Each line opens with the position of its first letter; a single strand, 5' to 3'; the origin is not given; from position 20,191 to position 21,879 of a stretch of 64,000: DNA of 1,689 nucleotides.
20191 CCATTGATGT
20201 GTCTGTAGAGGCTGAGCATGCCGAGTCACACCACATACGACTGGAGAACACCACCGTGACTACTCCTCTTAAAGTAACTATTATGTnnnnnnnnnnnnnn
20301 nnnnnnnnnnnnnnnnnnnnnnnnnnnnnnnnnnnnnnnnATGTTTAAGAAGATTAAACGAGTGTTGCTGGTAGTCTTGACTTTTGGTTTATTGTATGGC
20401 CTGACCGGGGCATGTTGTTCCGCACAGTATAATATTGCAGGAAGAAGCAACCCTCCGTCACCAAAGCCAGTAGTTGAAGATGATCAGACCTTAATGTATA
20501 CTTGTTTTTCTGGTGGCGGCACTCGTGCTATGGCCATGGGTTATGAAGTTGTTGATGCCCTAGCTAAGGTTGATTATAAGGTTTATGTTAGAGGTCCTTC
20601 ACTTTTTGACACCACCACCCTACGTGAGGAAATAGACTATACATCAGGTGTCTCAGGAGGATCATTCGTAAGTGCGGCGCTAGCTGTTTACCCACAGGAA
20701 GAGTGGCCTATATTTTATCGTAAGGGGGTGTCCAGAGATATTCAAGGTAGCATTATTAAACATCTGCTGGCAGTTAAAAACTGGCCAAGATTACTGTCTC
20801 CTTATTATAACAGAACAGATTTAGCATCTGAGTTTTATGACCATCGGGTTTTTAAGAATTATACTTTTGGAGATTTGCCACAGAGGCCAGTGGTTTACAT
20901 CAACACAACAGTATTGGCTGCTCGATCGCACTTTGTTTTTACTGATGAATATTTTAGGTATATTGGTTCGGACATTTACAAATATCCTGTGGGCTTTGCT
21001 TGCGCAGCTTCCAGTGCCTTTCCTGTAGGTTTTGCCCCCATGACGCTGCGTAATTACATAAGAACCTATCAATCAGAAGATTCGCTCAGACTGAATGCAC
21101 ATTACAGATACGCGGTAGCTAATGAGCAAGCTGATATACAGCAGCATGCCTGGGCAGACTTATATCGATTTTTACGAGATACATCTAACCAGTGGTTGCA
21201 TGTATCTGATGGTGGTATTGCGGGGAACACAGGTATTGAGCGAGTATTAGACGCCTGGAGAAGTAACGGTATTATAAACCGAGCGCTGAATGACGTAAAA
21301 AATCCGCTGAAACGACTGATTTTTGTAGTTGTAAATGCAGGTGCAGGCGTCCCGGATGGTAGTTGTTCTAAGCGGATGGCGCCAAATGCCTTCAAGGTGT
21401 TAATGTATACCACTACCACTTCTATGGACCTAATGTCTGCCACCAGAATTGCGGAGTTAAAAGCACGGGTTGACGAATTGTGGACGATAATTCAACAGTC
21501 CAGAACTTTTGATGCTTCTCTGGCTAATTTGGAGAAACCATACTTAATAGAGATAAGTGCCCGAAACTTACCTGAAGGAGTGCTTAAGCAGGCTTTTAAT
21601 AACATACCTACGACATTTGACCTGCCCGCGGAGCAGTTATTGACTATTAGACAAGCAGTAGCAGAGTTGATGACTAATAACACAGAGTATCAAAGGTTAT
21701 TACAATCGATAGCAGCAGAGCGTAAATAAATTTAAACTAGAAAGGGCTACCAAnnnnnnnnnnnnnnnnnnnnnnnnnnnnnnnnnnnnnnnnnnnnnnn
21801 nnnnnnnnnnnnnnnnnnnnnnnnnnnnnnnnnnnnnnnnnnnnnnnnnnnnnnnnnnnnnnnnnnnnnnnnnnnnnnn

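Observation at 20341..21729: Secreted or lipoprotein patatin-like phospholipase in a phage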

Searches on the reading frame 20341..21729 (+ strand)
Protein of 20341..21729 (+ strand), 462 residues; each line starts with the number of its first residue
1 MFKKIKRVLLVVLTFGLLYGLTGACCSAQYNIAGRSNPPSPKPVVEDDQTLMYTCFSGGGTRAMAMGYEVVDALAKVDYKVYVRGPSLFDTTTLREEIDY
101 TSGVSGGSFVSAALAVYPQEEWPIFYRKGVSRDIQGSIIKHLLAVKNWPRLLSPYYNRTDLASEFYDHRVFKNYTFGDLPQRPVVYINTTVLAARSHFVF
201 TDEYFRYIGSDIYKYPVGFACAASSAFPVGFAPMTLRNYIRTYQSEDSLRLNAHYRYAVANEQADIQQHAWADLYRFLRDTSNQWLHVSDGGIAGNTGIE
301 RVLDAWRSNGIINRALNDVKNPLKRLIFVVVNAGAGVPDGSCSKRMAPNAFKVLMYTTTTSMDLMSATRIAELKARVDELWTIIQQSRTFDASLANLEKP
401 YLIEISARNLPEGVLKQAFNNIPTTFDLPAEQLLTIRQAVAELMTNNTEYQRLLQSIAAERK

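Call 3: search_protein_families(library=pfam, proteins=[window:20341-21729:+], max_evalue=0.1)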
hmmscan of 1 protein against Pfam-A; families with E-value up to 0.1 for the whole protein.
window:20341-21729:+ (462 aa): 1 family
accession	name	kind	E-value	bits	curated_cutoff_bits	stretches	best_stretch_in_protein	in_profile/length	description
PF01734.28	Patatin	-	3.7e-12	47.3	27.7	1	55-299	2-187/191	Patatin-like phospholipase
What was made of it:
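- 20341..21729 (+): Patatin-like acyl hydrolase / phospholipase gene (462 aa). Pfam PF01734 E=3.7e-12 (call 3).
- On Patatin-like phospholipase family (Pfam PF01734): 47.3 bits against a cut-off of 27.7, E=3.7e-12, aa 55-299 (call 3)
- Checked: Pfam Patatin PF01734 scores 47.3 bits against a cut-off of 27.7, E=3.7e-12 (call 3).
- Pfam hit above cut-off (call 3).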

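Call 4: search_protein_families(library=phrogs, proteins=[window:20341-21729:+], max_evalue=0.1)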
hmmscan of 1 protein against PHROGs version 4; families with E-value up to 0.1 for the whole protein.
window:20341-21729:+ (462 aa): 0 families

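Call 10: search_dna_similar(query=window:20341-21729:+, collection=phages, mode=protein, max_evalue=0.001, max_rows=40)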
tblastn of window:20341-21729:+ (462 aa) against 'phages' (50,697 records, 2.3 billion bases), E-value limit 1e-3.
No match.
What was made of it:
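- Closest known: Patatin-like phospholipase of Wolbachia phage WO. Different: Here there is no holin neighbour, the partner is different (PEGA-like) and the protein has an export signal. tblastn against 50,697 phage records found no similarity (call 10).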

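Call 11: find_homologous_proteins(query=window:20341-21729:+)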
Query window:20341-21729:+ (462 aa): 103 proteins with E <= 0.001 among 8000 candidates.
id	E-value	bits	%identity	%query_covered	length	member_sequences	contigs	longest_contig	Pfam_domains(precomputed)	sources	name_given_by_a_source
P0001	0.0e+0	1054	100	100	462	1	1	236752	PF01734.28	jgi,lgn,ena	-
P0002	4.5e-236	802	74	100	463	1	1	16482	PF01734.28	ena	-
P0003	3.1e-204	697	67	100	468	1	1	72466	PF01734.28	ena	-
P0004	6.5e-191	653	66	98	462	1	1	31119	PF01734.28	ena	-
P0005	2.4e-179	615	62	94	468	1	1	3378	PF01734.28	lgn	-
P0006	7.0e-174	597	60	100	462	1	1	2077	PF01734.28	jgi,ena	-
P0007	4.8e-155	535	55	94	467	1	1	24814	PF01734.28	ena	-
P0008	5.5e-154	531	55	100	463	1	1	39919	PF01734.28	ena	-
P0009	1.9e-142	493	52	99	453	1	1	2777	PF01734.28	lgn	-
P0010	8.1e-141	488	52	94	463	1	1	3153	PF01734.28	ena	-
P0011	1.3e-139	484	53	94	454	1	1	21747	PF01734.28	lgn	-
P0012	2.4e-139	483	52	97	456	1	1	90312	PF01734.28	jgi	-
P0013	9.0e-138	478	50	99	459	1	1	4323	PF01734.28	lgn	-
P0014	1.8e-137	477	51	99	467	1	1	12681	PF01734.28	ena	-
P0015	5.1e-137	475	51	95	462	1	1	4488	PF01734.28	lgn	-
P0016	1.3e-133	464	49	95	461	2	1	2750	PF01734.28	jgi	-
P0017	1.5e-130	454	46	100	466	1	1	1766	PF01734.28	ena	-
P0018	4.2e-130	452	47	99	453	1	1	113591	PF01734.28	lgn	-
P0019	8.1e-130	452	48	99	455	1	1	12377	PF01734.28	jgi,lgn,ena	-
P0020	1.6e-129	451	48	99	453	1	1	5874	PF01734.28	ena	-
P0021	2.7e-120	420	48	94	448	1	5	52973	PF01734.28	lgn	-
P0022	1.5e-119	418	43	98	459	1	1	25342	PF01734.28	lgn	-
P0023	3.7e-99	351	41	94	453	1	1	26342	PF01734.28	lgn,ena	-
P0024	7.3e-99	350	42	97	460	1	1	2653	PF01734.28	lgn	-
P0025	4.1e-98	347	41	94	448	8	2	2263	PF01734.28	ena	-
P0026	2.2e-94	335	40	95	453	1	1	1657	PF01734.28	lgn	-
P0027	3.7e-94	334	39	97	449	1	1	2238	PF01734.28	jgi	jgi:NTE family protein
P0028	2.2e-93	331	39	98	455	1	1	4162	PF01734.28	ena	-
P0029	1.2e-92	329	39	99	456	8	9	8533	PF01734.28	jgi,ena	jgi:NTE family protein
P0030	1.3e-92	329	38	99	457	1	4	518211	PF01734.28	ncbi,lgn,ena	-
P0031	4.0e-92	327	43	94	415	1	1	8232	PF01734.28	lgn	-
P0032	5.8e-91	324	39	100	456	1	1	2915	PF01734.28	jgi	jgi:NTE family protein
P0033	7.1e-89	317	37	94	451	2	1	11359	PF01734.28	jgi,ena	-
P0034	1.0e-87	313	40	95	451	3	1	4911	PF01734.28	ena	-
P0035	1.7e-86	309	37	91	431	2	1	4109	PF01734.28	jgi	-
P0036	4.2e-83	298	38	95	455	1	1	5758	PF01734.28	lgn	-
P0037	3.9e-75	271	43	67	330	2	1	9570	PF01734.28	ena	-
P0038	9.2e-72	260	36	90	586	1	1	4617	PF01734.28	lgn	-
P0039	1.7e-49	187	32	90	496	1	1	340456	PF01734.28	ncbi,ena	-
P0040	7.9e-49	185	30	89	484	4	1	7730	PF01734.28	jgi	-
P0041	1.5e-47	180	31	89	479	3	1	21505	PF01734.28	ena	-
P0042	3.0e-47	179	33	90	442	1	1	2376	PF01734.28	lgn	-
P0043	8.2e-47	178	31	89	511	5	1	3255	PF01734.28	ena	-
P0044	9.5e-47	178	30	87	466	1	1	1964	PF01734.28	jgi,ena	-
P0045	2.1e-46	177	31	87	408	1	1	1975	PF01734.28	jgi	jgi:NTE family protein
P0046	2.1e-46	177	30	89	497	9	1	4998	PF01734.28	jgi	-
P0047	2.4e-46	176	30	89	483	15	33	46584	PF01734.28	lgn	-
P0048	3.9e-45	172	28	99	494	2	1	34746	PF01734.28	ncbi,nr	ncbi:MAG: patatin-like phospholipase family protein [Desulfobacteraceae bacterium]|nr:patatin-like p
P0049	9.8e-45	171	31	88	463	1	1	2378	PF01734.28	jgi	jgi:NTE family protein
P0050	1.4e-44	171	30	89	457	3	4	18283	PF01734.28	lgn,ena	-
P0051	3.9e-44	169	30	87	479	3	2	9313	PF01734.28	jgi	jgi:NTE family protein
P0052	5.3e-44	169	29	89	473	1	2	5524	PF01734.28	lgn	-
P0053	6.4e-44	168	30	91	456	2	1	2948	PF01734.28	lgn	-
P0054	2.2e-43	167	30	89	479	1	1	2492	PF01734.28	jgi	-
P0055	3.1e-43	166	31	97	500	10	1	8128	PF01734.28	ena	-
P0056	3.9e-43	166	30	90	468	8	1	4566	PF01734.28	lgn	-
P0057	4.4e-43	166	30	89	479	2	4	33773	PF01734.28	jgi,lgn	-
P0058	1.3e-42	164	35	71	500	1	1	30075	PF01734.28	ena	-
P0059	1.7e-42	164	30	89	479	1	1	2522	PF01734.28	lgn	-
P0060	1.9e-42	164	30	89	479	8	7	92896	PF01734.28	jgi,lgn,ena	-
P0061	2.5e-42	163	30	89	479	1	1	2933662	PF01734.28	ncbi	ncbi:MAG: patatin-like phospholipase family protein [Syntrophobacteraceae bacterium]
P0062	5.5e-42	162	30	89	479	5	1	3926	PF01734.28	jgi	-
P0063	5.6e-42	162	30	89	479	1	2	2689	PF01734.28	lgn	-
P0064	1.1e-41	161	28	89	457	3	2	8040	PF01734.28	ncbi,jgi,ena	jgi:NTE family protein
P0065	1.4e-41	161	28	98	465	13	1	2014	PF01734.28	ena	-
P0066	1.6e-41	161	29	89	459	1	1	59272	PF01734.28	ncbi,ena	-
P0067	3.4e-41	160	30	89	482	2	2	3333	PF01734.28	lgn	-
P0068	3.4e-41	159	29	89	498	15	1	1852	PF01734.28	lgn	-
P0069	4.2e-41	159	30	90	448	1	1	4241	PF01734.28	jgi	jgi:NTE family protein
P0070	1.1e-40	158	30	89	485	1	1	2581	PF01734.28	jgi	jgi:predicted acylesterase/phospholipase RssA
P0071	1.5e-40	157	31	89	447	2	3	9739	PF01734.28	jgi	jgi:NTE family protein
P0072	1.8e-40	157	30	89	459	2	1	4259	PF01734.28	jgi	-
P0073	2.0e-40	157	28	90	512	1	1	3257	PF01734.28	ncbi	-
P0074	2.2e-40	157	27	99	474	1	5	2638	PF01734.28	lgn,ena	-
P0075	1.6e-39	154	28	89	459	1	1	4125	PF01734.28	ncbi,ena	-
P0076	1.8e-39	154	31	90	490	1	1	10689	PF01734.28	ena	-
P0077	1.2e-37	148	28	90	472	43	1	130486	PF01734.28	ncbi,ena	-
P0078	2.4e-37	147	27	91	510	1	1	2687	PF01734.28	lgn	-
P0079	5.1e-37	146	28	84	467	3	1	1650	PF01734.28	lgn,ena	-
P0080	7.3e-37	145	28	90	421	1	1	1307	PF01734.28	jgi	jgi:NTE family protein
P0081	1.2e-36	145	30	89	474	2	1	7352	PF01734.28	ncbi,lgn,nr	ncbi:MAG TPA: patatin-like phospholipase family protein [Patescibacteria group bacterium]|nr:patatin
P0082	8.9e-36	142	27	89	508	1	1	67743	PF01734.28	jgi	jgi:NTE family protein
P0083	4.3e-33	133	29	87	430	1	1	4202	PF01734.28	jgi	jgi:NTE family protein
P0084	1.4e-32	131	31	55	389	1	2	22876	PF01734.28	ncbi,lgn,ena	-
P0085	1.5e-31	128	28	79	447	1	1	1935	PF01734.28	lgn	-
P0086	7.7e-29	119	27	89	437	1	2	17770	PF01734.28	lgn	-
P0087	4.0e-28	116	27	90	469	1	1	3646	PF01734.28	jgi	-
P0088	1.1e-27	115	27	90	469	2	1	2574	PF01734.28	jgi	-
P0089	1.4e-27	115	26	90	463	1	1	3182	PF01734.28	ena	-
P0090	3.2e-27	113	27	98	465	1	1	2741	PF01734.28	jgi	jgi:NTE family protein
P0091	9.4e-27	112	27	87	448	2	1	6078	PF01734.28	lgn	-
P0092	1.5e-26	111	29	90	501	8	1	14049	PF01734.28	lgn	-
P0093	1.5e-26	111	26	99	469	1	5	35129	PF01734.28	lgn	-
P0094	4.0e-26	110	29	76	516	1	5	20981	PF01734.28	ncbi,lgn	-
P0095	5.5e-26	109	33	53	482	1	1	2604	PF01734.28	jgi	jgi:NTE family protein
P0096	3.5e-25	107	28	87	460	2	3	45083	PF01734.28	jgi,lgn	jgi:NTE family protein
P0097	3.6e-25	107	26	89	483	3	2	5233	PF01734.28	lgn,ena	-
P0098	1.1e-24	105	27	89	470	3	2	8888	PF01734.28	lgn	-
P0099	5.4e-23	100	25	98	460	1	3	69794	PF01734.28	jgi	jgi:NTE family protein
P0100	1.9e-22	98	28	90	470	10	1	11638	PF01734.28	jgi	jgi:NTE family protein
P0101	7.2e-22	96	25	98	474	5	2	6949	PF01734.28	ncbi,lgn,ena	-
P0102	5.6e-19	86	28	88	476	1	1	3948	PF01734.28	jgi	jgi:NTE family protein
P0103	1.3e-18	85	24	97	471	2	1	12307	PF01734.28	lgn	-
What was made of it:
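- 20341..21729 (+): 103 homologs (call 11).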

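Call 13: find_encoding_contigs(protein=P0001, flank=10000, max_places=3)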
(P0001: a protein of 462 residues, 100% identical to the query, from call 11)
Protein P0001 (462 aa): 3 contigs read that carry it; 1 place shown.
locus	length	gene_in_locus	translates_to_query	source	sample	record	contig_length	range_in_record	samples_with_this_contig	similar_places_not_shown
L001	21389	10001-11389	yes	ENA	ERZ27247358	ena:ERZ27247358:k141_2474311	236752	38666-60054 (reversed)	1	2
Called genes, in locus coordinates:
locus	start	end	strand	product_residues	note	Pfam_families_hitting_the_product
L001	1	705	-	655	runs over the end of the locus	-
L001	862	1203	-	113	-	-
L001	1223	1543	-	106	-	-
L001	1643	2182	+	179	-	PF13578:Methyltransf_24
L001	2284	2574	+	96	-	-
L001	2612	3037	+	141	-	-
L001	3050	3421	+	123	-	-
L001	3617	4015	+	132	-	-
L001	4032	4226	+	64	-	-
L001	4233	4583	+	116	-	-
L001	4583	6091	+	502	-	PF00270:DEAD, PF04851:ResIII, PF00271:Helicase_C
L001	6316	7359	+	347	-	PF07463:NUMOD4 (weak), PF13392:HNH_3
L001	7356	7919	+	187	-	-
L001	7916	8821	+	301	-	-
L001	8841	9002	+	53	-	-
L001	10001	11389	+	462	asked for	PF01734:Patatin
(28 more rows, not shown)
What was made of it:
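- Checked: The same gene is called on the source contig, ENA k141_2474311, 236,752 bp (call 13).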

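Call 16: find_encoding_contigs(protein=P0003, flank=10000, max_places=2)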
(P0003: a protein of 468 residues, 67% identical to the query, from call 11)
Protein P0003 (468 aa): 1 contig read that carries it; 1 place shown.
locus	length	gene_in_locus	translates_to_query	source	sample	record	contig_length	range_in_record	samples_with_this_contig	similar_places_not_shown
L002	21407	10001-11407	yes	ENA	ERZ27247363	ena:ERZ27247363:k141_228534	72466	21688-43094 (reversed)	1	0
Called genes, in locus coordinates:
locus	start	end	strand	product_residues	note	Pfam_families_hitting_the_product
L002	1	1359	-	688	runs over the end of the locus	-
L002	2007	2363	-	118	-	-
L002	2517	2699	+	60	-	-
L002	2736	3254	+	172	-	-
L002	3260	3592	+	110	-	-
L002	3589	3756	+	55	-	-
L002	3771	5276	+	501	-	PF00270:DEAD, PF04851:ResIII, PF00271:Helicase_C (weak)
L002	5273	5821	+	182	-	PF18066:Phage_ABA_S (weak)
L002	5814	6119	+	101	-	-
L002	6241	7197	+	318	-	-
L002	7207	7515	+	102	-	-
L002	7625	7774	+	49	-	-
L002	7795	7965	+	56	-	-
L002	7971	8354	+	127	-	-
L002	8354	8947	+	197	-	PF05063:MT-A70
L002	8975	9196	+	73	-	-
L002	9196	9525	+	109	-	-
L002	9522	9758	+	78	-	-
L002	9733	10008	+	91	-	-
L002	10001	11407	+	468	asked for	PF01734:Patatin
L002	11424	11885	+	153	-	-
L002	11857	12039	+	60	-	-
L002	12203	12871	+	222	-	-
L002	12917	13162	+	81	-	-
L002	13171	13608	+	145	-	-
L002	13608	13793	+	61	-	-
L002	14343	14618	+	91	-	-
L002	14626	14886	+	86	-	-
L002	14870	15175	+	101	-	-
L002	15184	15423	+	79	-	-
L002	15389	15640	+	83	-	-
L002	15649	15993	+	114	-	-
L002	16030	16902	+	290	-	-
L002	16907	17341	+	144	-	-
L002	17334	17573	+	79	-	-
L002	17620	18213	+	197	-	-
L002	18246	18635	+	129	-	-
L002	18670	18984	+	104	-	PF13384:HTH_23 (faint), PF13518:HTH_28 (faint), PF08765:Mor (weak)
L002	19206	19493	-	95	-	-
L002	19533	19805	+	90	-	-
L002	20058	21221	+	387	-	-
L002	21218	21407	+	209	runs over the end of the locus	-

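Call 17: find_encoding_contigs(protein=P0030, flank=8000, max_places=2)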
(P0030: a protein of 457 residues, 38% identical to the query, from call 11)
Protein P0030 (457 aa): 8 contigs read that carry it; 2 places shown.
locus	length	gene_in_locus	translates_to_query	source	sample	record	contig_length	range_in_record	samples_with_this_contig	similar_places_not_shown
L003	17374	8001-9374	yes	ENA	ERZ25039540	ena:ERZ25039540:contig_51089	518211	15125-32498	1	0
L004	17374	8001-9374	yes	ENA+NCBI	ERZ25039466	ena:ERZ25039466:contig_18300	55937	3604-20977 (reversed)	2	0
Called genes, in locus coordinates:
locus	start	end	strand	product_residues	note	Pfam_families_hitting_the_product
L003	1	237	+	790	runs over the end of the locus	PF01326:PPDK_N, PF00391:PEP-utilizers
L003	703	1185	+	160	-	PF00989:PAS (weak), PF08448:PAS_4, PF13426:PAS_9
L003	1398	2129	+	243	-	PF00989:PAS (faint), PF08447:PAS_3, PF08448:PAS_4 (faint), PF08447:PAS_3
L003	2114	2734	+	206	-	PF02518:HATPase_c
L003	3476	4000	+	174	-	-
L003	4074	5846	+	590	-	PF14321:DUF4382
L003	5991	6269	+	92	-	-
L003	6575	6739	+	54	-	-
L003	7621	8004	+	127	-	-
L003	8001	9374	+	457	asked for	PF01734:Patatin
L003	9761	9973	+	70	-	PF01804:Penicil_amidase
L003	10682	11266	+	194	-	PF07603:Lcl_C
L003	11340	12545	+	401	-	PF16266:DUF4919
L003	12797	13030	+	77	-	-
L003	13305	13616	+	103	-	-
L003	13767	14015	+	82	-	-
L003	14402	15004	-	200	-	PF00857:Isochorismatase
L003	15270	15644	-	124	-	PF19991:HMA_2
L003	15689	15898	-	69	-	PF01613:Flavin_Reduct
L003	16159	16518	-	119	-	-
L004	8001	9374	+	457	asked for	PF01734:Patatin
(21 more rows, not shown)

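Call 20: search_protein_families(library=pfam, proteins=[L003:7621-8001:+, L002:9733-10005:+], max_evalue=1)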
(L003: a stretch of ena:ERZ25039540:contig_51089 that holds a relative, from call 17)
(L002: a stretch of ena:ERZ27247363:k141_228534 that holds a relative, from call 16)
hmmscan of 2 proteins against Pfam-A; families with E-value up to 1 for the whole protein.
L003:7621-8001:+ (127 aa): 0 families

L002:9733-10005:+ (91 aa): 0 families

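Call 21: find_encoding_contigs(protein=P0012, flank=10000, max_places=2)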
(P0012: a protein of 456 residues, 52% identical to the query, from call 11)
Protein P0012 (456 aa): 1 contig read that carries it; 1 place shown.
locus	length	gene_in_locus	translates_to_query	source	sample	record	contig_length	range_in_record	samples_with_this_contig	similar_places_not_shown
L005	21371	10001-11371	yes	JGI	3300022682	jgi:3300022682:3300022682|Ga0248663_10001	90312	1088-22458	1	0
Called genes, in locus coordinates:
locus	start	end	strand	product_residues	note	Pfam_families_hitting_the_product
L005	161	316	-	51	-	-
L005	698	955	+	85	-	PF00550:PP-binding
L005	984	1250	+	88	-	-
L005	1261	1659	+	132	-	-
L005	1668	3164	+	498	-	PF00270:DEAD, PF04851:ResIII, PF18766:SWI2_SNF2 (weak), PF00271:Helicase_C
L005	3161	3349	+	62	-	-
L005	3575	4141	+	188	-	PF00239:Resolvase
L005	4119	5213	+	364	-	PF07282:Cas12f1-like_TNB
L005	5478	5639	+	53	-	-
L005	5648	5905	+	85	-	-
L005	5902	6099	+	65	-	-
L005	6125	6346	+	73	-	PF23023:Anti-Pycsar_Apyc1, PF00753:Lactamase_B, PF12706:Lactamase_B_2 (weak)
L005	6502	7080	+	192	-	PF00376:MerR, PF12728:HTH_17, PF13411:MerR_1 (weak), PF00239:Resolvase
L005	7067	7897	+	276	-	PF14528:LAGLIDADG_3 (faint)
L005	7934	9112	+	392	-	PF12323:HTH_OrfB_IS605, PF01385:OrfB_IS605, PF07282:Cas12f1-like_TNB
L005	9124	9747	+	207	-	PF23023:Anti-Pycsar_Apyc1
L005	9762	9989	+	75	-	-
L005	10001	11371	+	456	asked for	PF01734:Patatin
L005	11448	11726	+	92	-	PF00076:RRM_1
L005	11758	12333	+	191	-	-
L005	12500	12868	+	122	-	-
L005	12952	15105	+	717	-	-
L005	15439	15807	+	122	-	-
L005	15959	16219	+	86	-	-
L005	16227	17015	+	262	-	-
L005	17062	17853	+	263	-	-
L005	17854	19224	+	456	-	PF03796:DnaB_C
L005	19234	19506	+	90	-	-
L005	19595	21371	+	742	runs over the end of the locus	PF04851:ResIII (weak), PF00270:DEAD, PF00271:Helicase_C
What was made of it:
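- In relative L005 an Apyc1-like gene lies two genes upstream of the patatin, directly before the partner gene (call 21).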

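Call 22: find_encoding_contigs(protein=P0018, flank=10000, max_places=2)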
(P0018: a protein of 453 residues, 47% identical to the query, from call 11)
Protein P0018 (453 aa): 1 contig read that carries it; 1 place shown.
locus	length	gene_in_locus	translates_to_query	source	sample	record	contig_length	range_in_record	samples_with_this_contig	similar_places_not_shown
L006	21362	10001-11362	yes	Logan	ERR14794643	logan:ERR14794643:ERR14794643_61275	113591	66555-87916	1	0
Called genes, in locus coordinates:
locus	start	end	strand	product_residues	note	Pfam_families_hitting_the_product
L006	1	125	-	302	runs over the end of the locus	-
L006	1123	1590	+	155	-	-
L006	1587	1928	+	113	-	-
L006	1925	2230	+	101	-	PF04447:dATP-dGTP_PPHyd (weak)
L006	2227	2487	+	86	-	-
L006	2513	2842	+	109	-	-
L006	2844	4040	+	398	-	-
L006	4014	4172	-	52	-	-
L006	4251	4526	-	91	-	-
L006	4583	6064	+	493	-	PF00270:DEAD, PF04851:ResIII, PF18766:SWI2_SNF2 (weak), PF00271:Helicase_C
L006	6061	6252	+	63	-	-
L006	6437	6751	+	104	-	PF09723:Zn_ribbon_8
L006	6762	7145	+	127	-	-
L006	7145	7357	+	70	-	-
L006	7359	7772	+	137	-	-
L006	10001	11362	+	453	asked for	PF01734:Patatin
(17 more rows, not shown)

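Call 23: find_related_loci(query=A1, collection=viral_contigs, flank=10000)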
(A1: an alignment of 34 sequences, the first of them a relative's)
Query A1 (462 aa) in viral_contigs; peptide patterns used: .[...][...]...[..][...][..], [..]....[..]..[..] (x = any residue, [..] = any of these).
82 stretches matched a pattern; 2 encode a relative of the query (tblastn E <= 1e-3); 2 distinct loci.
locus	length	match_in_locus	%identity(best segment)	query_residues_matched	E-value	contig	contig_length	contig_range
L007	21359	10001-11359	51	1-457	7e-150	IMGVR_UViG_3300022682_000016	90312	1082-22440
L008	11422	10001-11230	23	7-446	2e-11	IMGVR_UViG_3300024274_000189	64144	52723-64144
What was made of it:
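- A relative is listed in IMG/VR (call 23). A relative is an IMG/VR viral genome (call 23).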
